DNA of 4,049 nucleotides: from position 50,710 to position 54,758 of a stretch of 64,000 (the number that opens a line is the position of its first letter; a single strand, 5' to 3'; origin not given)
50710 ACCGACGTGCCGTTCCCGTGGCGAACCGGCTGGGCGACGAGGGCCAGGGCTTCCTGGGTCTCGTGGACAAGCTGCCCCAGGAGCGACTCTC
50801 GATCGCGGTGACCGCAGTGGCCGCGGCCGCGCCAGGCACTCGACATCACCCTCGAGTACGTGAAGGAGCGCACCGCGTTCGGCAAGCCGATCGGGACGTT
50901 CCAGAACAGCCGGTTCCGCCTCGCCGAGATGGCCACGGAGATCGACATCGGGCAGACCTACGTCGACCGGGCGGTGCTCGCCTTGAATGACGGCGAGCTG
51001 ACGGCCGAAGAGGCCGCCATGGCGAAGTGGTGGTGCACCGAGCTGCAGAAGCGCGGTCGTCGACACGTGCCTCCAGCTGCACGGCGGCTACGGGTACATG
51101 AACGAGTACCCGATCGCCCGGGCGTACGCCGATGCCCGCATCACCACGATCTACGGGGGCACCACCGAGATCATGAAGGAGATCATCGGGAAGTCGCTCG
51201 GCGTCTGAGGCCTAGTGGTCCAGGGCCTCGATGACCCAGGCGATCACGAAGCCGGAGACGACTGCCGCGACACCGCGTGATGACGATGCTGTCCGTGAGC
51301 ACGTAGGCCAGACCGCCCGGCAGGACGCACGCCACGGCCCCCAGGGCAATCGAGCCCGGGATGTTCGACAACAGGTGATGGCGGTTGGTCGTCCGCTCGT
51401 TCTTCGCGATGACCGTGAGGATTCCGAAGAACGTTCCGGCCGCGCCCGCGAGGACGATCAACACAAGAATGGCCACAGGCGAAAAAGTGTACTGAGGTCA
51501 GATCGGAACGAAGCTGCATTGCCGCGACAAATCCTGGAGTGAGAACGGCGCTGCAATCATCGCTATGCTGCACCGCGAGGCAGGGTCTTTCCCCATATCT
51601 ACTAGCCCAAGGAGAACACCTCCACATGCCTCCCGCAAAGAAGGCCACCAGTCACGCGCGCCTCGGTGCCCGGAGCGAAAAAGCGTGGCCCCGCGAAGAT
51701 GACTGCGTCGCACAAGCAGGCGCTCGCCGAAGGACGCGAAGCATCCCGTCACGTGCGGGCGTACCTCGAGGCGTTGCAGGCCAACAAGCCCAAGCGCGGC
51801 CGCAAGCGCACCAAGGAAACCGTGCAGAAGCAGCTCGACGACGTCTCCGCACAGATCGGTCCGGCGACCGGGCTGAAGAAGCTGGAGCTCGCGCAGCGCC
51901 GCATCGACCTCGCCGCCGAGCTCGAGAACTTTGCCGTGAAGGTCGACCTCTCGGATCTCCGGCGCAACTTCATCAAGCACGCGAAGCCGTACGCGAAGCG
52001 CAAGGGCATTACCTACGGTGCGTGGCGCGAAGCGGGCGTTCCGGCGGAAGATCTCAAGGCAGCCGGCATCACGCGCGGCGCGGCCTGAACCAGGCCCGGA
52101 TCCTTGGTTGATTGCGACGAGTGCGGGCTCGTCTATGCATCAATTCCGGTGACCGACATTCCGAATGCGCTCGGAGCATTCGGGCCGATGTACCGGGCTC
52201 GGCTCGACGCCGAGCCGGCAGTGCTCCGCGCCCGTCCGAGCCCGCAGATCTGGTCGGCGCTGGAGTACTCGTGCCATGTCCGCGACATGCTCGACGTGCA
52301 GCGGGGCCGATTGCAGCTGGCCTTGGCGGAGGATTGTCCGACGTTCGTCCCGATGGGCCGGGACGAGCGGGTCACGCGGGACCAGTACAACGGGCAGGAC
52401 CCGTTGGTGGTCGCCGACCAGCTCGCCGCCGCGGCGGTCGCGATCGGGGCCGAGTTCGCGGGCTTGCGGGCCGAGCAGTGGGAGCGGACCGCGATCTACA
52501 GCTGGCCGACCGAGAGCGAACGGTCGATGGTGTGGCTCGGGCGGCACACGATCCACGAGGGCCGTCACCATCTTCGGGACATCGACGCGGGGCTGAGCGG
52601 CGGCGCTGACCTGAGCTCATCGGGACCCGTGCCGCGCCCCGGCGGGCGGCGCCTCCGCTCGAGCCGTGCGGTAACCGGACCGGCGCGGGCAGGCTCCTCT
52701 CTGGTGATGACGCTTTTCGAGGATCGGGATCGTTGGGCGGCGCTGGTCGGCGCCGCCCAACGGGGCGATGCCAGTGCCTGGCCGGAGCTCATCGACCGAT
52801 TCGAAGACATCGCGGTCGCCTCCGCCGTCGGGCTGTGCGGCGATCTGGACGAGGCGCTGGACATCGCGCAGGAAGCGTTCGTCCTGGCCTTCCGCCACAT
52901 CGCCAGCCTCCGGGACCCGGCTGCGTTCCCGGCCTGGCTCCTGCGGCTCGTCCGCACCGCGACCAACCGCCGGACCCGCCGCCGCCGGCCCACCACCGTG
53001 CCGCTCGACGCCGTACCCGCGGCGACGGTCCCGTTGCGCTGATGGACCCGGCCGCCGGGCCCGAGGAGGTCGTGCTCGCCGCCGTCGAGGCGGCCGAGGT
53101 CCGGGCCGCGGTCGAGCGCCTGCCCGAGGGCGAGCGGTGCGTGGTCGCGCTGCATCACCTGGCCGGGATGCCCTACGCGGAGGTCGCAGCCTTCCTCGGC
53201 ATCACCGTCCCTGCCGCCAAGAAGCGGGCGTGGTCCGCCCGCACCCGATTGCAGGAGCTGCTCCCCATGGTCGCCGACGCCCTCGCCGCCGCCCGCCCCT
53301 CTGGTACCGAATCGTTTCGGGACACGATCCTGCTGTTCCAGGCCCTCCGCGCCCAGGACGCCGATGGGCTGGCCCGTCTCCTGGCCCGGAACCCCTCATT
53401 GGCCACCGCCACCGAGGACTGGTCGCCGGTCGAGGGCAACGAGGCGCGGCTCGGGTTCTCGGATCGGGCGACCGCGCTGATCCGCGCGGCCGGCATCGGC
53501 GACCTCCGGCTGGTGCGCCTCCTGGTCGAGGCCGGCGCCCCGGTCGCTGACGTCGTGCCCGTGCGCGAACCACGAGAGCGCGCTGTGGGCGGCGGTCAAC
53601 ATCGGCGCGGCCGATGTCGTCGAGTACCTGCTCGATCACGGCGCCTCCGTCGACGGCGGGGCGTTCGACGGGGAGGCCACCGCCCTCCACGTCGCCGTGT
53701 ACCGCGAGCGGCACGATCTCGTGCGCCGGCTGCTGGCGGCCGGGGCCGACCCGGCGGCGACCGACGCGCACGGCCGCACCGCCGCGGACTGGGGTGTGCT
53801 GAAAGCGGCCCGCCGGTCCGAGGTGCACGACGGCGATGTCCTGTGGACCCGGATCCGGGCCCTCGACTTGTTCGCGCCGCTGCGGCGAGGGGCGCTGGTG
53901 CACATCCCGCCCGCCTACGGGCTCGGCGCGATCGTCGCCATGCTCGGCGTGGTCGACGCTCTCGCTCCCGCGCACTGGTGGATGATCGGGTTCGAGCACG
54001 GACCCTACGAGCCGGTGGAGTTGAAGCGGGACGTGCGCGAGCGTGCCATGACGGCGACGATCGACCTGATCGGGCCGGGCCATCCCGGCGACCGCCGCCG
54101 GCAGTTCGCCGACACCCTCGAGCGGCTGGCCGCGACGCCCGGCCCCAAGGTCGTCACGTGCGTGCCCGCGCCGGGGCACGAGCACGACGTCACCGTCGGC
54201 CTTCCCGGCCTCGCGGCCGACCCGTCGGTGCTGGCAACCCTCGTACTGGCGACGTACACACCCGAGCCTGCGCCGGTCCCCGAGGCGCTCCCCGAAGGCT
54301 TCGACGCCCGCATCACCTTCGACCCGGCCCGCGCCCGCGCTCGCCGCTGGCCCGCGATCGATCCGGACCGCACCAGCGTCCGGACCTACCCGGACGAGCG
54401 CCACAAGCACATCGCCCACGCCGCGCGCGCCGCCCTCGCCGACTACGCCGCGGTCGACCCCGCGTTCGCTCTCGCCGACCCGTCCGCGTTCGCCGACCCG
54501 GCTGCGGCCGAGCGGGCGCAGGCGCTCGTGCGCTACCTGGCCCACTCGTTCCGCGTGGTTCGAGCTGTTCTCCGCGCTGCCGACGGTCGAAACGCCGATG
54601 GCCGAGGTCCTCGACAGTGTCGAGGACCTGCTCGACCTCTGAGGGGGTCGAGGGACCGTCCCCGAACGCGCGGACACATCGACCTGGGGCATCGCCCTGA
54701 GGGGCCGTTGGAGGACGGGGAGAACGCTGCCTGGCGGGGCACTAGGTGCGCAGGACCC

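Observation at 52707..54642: ECF sigma factor fused to ankyrin repeats and a Walker-A-less F1-ATPase-beta-like domain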

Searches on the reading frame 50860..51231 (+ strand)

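Call 96: search_protein_families(library=pfam, proteins=[window:50860-51231:+], max_evalue=0.001)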
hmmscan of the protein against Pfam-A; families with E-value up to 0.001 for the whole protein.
window:50860-51231:+ (124 aa): 2 families
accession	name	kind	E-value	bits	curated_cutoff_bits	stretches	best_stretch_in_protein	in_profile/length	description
PF00441.29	Acyl-CoA_dh_1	-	2.5e-14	54.1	22.4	1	2-64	38-100/150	Acyl-CoA dehydrogenase, C-terminal domain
PF21343.2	ACAD9-ACADV_C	-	0.00049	20.8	27.8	1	7-70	28-92/120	ACAD9/ACADV, C-terminal domain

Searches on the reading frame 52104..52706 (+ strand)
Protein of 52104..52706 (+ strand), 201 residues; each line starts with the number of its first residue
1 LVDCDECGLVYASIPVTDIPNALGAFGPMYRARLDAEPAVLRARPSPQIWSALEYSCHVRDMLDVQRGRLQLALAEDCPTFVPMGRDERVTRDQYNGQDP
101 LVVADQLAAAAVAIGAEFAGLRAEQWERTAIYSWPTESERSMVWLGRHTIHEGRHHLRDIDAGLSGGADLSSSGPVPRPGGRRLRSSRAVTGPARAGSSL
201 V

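Call 4: search_protein_families(library=pfam, max_evalue=0.1, proteins=[window:52104-52706:+])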
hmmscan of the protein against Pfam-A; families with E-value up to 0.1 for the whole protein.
seq(201 aa): 1 family
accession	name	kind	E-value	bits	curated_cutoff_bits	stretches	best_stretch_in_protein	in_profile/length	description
PF12867.12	DinB_2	-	4.7e-11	43.7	24.8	1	36-160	16-128/128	DinB superfamily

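Call 96: search_protein_families(library=pfam, proteins=[window:52104-52640:+], max_evalue=0.001)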
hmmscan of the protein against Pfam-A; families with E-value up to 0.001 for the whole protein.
window:52104-52640:+ (179 aa): 1 family
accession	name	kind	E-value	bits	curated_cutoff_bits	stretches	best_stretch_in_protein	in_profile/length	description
PF12867.12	DinB_2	-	3.4e-11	44.1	24.8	1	36-160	16-128/128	DinB superfamily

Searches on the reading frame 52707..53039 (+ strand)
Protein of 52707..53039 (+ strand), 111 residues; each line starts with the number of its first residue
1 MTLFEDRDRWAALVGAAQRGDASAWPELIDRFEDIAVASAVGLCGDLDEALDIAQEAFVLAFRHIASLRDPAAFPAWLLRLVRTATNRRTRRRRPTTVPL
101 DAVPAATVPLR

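Call 4: search_protein_families(library=pfam, max_evalue=0.1, proteins=[window:52707-53039:+])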
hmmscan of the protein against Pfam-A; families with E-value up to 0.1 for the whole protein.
seq(111 aa): 1 family
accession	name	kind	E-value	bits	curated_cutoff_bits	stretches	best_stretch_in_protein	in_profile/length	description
PF04542.20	Sigma70_r2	-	1.2e-09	38.3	24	1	29-94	2-69/71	Sigma-70 region 2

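Call 5: search_protein_families(library=ncbifam, max_evalue=0.1, proteins=[window:52707-53039:+])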
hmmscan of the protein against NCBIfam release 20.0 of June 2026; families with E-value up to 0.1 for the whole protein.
seq(111 aa): 44 families (the best 25 are shown)
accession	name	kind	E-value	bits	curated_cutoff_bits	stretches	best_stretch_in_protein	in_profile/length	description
NF007223.0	PRK09641.1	equivalog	1.1e-12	48.2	209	1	13-97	8-92/187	RNA polymerase sigma factor SigW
TIGR02939.1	RpoE_Sigma70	equivalog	4e-12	46.5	236.15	1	9-103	6-102/190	RNA polymerase sigma factor RpoE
TIGR02948.1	SigW_bacill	equivalog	8.5e-12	45.5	243.1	1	14-97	9-92/187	RNA polymerase sigma factor SigW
NF004113.0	PRK05602.1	equivalog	1.1e-11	44.7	208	1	6-98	28-121/211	RNA polymerase sigma factor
NF008888.0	PRK11922.1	equivalog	1.5e-11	44.3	204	1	11-103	18-110/231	RNA polymerase sigma factor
NF007225.0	PRK09643.1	equivalog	3.2e-11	43.3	190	1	12-102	16-107/204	RNA polymerase sigma factor SigM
NF009170.0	PRK12517.1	subfamily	5.6e-09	35.7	197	1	40-101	40-101/188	RNA polymerase sigma factor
NF009176.0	PRK12524.1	equivalog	7.2e-09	35.7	264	1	12-105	15-109/196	RNA polymerase sigma factor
NF009171.0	PRK12518.1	equivalog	9.1e-09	35.4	208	1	12-94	16-99/191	RNA polymerase sigma factor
TIGR02983.1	SigE-fam_strep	subfamily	2.8e-08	33.8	141.55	1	36-107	19-90/162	SigE family RNA polymerase sigma factor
NF009185.0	PRK12533.1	equivalog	5.8e-08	32.6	248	1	34-96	40-101/231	RNA polymerase sigma factor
NF007229.0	PRK09647.1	equivalog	2e-07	30.5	265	1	16-104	36-122/220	RNA polymerase sigma factor SigE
TIGR02954.1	Sig70_famx3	hypoth_equivalog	2.7e-07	30.5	188.5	1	12-83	5-76/170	RNA polymerase sigma-70 factor, TIGR02954 family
NF009192.0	PRK12540.1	equivalog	6.4e-07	29.1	307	1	38-94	20-76/182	RNA polymerase sigma factor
NF009166.1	PRK12513.1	equivalog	6.6e-07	29.2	206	1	11-94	10-93/193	RNA polymerase sigma factor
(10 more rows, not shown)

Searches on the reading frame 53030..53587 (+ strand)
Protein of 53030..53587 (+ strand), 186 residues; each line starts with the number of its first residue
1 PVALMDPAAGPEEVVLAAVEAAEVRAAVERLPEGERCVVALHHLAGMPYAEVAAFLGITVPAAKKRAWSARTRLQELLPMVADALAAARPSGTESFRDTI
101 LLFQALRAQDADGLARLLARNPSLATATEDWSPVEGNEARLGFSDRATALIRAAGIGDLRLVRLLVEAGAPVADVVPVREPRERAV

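Call 4: search_protein_families(library=pfam, max_evalue=0.1, proteins=[window:53030-53587:+])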
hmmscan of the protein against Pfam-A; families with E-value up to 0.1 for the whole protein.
seq(186 aa): 6 families
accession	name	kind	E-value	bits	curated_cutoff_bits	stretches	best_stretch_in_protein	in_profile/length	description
PF08281.18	Sigma70_r4_2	-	6.1e-11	42.2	25.7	1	23-73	3-53/54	Sigma-70, region 4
PF04545.22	Sigma70_r4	-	3.5e-05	23.7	24.1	1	28-75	2-49/50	Sigma-70, region 4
PF13384.12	HTH_23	-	0.00078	19.6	24.6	1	33-63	4-34/50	Homeodomain-like domain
PF20336.3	DUF6631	-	0.0051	17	27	1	63-132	33-101/157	Family of unknown function (DUF6631)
PF07638.17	Sigma70_ECF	-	0.0055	17.1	21.1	1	28-76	133-181/185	ECF sigma factor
PF00023.36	Ank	-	0.029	15.2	21.1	1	147-172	3-28/33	Ankyrin repeat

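Call 5: search_protein_families(library=ncbifam, max_evalue=0.1, proteins=[window:53030-53587:+])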
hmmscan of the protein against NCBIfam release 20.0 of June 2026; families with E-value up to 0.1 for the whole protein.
seq(186 aa): 54 families (the best 25 are shown)
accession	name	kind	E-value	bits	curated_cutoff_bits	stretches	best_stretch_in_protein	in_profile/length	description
TIGR02983.1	SigE-fam_strep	subfamily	1.7e-11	44.2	141.55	1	17-79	97-159/162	SigE family RNA polymerase sigma factor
TIGR02937.1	sigma70-ECF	superfamily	2.7e-09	36.9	42.9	1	8-78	95-165/165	sigma-70 family RNA polymerase sigma factor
TIGR02984.1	Sig-70_plancto1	subfamily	1.5e-08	34.5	183.75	1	4-78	114-188/189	RNA polymerase sigma-70 factor, Planctomycetaceae-specific subfamily 1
NF007214.0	PRK09636.1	subfamily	1.1e-07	31.3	271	1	26-125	111-203/293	RNA polymerase sigma factor SigJ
NF007213.0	PRK09635.1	equivalog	1.6e-07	30.8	317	1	25-88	109-175/290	RNA polymerase sigma factor SigI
TIGR02960.1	SigX5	hypoth_equivalog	4e-07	29.5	264.75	1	6-171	117-276/322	RNA polymerase sigma-70 factor, TIGR02960 family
TIGR02959.1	SigZ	equivalog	4.3e-07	29.9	168.65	1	22-78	92-148/170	RNA polymerase sigma factor SigZ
NF009169.0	PRK12516.1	equivalog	4.6e-07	29.4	321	1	18-83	104-169/188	RNA polymerase sigma factor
NF004113.0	PRK05602.1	equivalog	8.2e-07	28.8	208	1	4-78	127-201/211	RNA polymerase sigma factor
NF009172.0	PRK12519.1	subfamily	9.3e-07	28.6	222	1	13-78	124-189/194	RNA polymerase sigma factor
NF009199.0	PRK12547.1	subfamily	1.1e-06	28.2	219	1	20-80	102-162/184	RNA polymerase sigma factor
TIGR02952.1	Sig70_famx2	equivalog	1.2e-06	28.5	206.45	1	8-76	100-168/170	ECF subfamily RNA polymerase sigma factor, BldN family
TIGR02950.1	SigM_subfam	subfamily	1.3e-06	28.4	147.95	1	6-77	86-157/159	RNA polymerase sigma factor, SigM family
NF007225.0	PRK09643.1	equivalog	2.1e-06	27.6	190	1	21-92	125-196/204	RNA polymerase sigma factor SigM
NF058625.1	sigma_PG0214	equivalog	2.2e-06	27.5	130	1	11-78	94-161/170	GFO_1088 family ECF-type sigma factor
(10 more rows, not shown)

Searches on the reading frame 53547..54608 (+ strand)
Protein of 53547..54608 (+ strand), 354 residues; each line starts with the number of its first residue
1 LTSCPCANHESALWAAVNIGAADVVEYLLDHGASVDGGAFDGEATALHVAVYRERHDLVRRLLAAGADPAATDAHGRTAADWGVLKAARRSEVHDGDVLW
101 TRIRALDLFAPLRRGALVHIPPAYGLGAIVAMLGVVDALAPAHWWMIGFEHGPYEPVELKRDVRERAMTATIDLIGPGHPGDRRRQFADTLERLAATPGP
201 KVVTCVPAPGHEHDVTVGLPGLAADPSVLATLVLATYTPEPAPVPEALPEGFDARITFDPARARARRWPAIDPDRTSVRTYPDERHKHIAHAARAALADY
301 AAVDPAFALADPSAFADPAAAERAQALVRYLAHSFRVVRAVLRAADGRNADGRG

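Call 4: search_protein_families(library=pfam, max_evalue=0.1, proteins=[window:53547-54608:+])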
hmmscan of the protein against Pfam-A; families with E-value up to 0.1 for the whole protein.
seq(354 aa): 5 families
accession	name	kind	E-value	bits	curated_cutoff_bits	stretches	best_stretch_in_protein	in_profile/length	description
PF00023.36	Ank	-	2.4e-11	43.7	21.1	2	45-73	4-32/33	Ankyrin repeat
PF12796.13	Ank_2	-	2.2e-10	41.4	27.3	1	8-73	28-90/90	Ankyrin repeats (3 copies)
PF13857.12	Ank_5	-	8.2e-09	36.1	27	1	28-81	1-54/56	Ankyrin repeats (many copies)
PF13637.12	Ank_4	-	1.5e-07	32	22.7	1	47-85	1-39/50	Ankyrin repeats (many copies)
PF13606.12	Ank_3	-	2.5e-07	30.8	22.3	1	45-70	4-29/30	Ankyrin repeat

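Call 5: search_protein_families(library=ncbifam, max_evalue=0.1, proteins=[window:53547-54608:+])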
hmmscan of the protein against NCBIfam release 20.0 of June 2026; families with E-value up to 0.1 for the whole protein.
seq(354 aa): 9 families
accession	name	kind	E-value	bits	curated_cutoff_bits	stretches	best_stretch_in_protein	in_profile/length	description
NF043029.1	T4SS_AnkY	equivalog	4.6e-06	25.4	600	1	9-81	458-529/543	Dot/Icm T4SS effector AnkY/LegA9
NF041931.2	MzaA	equivalog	8e-06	24.9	800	1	14-82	7-74/726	MZA anti-phage system associated sigma-70 family RNA polymerase sigma factor MzaA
NF043028.1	T4SS_AnkX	equivalog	4.1e-05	21.9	1400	1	10-84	549-623/938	Dot/Icm T4SS effector AnkN/AnkX/LegA8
NF043023.1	T4SS_AnkH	equivalog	0.00017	20.5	600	1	19-79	42-101/467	Dot/Icm T4SS effector AnkH/LegA3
TIGR03305.1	alt_F1F0_F1_bet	exception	0.003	16.3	752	0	253-337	313-403/449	alternate F1F0 ATPase, F1 subunit beta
TIGR01039.1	atpD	equivalog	0.0031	16.3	462.85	0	94-143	123-172/462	F0F1 ATP synthase subunit beta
NF003220.0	PRK04192.1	subfamily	0.0043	15.4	470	0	80-130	191-242/588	V-type ATP synthase subunit A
NF043021.1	T4SS_AnkF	equivalog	0.005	15.1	1000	1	9-88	619-678/917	Dot/Icm T4SS effector AnkF/LegA14/Ceg31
NF043022.1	T4SS_AnkG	equivalog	0.0079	15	500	1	8-82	364-442/455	Dot/Icm T4SS effector AnkG/AnkZ/LegA7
